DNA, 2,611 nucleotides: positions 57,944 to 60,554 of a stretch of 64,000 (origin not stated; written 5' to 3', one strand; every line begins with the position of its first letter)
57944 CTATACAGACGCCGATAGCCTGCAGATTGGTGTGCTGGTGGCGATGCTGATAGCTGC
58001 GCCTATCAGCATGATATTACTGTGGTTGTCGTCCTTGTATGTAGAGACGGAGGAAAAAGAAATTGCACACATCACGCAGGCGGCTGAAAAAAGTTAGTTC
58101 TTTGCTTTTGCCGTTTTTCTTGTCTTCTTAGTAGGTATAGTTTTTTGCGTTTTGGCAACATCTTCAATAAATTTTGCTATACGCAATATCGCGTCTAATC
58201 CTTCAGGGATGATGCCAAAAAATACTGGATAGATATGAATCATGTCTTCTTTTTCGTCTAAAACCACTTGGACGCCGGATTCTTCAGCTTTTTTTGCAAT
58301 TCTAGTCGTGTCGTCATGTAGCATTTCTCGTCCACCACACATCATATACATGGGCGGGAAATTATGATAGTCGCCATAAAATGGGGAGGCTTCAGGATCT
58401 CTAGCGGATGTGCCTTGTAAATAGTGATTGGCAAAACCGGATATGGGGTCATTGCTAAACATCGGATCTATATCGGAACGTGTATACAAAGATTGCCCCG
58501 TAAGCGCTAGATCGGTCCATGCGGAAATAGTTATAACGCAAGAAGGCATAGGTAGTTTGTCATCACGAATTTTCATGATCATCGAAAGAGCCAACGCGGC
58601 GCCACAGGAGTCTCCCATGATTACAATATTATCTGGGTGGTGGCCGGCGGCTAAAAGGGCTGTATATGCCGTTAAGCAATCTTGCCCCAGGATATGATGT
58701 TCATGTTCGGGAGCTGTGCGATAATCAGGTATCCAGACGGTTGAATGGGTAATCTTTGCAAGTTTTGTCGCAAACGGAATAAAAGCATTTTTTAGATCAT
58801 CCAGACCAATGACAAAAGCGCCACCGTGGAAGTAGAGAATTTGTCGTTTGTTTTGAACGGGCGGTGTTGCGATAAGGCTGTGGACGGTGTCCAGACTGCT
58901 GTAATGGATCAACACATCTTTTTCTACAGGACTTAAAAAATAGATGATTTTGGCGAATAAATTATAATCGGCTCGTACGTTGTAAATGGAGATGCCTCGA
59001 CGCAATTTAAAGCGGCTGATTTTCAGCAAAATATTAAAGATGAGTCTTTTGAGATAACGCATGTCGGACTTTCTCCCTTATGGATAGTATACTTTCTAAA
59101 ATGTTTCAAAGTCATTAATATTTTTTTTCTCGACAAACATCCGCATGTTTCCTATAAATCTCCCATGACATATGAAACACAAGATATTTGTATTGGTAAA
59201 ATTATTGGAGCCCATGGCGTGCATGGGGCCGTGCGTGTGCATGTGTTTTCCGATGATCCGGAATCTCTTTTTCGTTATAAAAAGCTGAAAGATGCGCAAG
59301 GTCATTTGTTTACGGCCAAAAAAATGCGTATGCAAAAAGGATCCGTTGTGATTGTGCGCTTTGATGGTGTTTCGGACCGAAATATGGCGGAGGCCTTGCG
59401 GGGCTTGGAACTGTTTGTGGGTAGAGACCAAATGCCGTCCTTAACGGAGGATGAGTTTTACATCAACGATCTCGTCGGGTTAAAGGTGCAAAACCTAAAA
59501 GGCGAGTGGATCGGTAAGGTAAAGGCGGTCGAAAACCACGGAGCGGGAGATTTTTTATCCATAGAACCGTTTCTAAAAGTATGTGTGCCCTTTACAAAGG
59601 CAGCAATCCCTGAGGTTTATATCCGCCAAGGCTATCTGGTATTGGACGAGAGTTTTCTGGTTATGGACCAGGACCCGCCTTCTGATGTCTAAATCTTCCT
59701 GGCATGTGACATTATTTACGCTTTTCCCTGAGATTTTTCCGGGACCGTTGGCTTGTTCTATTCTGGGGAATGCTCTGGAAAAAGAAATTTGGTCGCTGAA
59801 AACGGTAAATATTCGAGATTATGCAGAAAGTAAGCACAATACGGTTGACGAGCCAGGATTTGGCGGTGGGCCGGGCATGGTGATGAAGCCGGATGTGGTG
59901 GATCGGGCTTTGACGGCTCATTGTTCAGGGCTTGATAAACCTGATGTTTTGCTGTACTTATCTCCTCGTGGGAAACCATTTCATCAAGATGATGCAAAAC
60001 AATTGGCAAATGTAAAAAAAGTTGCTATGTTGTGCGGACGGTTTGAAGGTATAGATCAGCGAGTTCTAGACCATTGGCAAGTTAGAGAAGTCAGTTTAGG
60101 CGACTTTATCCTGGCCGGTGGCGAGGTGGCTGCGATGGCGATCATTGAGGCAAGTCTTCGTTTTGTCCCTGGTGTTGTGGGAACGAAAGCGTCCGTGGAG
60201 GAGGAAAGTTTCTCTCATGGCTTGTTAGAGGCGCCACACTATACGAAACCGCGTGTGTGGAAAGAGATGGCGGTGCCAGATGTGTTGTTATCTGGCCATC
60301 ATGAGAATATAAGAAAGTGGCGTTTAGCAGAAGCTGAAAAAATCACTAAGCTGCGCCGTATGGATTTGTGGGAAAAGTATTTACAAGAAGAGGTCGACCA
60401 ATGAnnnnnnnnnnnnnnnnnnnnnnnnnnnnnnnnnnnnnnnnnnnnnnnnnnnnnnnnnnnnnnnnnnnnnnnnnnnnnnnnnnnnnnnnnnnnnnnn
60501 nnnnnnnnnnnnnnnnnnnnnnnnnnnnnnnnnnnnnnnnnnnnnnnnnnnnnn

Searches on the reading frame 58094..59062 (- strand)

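Call 16: search_protein_families(library=pfam, proteins=[window:58094-59062:-], max_evalue=0.01)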
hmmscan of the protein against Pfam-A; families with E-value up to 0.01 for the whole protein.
window:58094-59062:- (322 aa): 3 families
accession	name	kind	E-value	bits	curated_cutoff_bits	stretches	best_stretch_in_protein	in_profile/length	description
PF07859.19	Abhydrolase_3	-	1.1e-42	146.6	25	1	75-278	1-208/210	alpha/beta hydrolase fold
PF10340.15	Say1_Mug180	-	1.2e-14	54.4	21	1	74-234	124-286/374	Steryl acetyl hydrolase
PF20434.5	BD-FAE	-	0.00034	20.6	26.8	1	73-163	14-108/215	BD-FAE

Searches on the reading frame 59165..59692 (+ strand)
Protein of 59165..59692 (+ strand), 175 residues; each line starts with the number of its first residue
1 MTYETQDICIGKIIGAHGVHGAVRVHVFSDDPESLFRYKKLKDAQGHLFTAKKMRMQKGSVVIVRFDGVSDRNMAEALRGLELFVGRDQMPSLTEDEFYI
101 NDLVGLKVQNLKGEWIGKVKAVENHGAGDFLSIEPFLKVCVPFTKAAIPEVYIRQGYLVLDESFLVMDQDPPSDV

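Call 16: search_protein_families(library=pfam, proteins=[window:59165-59692:+], max_evalue=0.01)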
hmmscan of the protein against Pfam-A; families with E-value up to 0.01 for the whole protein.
window:59165-59692:+ (175 aa): 3 families
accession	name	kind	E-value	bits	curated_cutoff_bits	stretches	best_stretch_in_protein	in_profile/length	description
PF01782.24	RimM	-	4.2e-23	81.8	23.5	1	9-89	1-84/84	RimM N-terminal domain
PF24986.1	PRC_RimM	-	5.3e-09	36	27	1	101-161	2-64/69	RimM PRC barrel domain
PF05239.21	PRC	-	4.8e-07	30.1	21.2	1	95-161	1-72/78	PRC-barrel domain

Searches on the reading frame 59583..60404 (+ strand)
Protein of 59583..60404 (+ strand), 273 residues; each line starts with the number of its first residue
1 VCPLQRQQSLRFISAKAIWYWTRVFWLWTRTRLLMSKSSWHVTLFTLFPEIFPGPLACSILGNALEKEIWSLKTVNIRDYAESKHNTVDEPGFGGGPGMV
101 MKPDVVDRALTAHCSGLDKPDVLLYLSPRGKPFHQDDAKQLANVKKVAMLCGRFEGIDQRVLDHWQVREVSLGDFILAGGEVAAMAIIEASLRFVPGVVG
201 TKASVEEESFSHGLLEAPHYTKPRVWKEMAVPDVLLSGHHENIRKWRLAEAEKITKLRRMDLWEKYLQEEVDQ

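Call 16: search_protein_families(library=pfam, proteins=[window:59583-60404:+], max_evalue=0.01)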
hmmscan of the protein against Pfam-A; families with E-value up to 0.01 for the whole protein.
window:59583-60404:+ (273 aa): 1 family
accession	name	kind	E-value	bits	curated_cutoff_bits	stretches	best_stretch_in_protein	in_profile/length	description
PF01746.26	tRNA_m1G_MT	-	9.7e-52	176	27.3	1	62-259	2-194/195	tRNA (Guanine-1)-methyltransferase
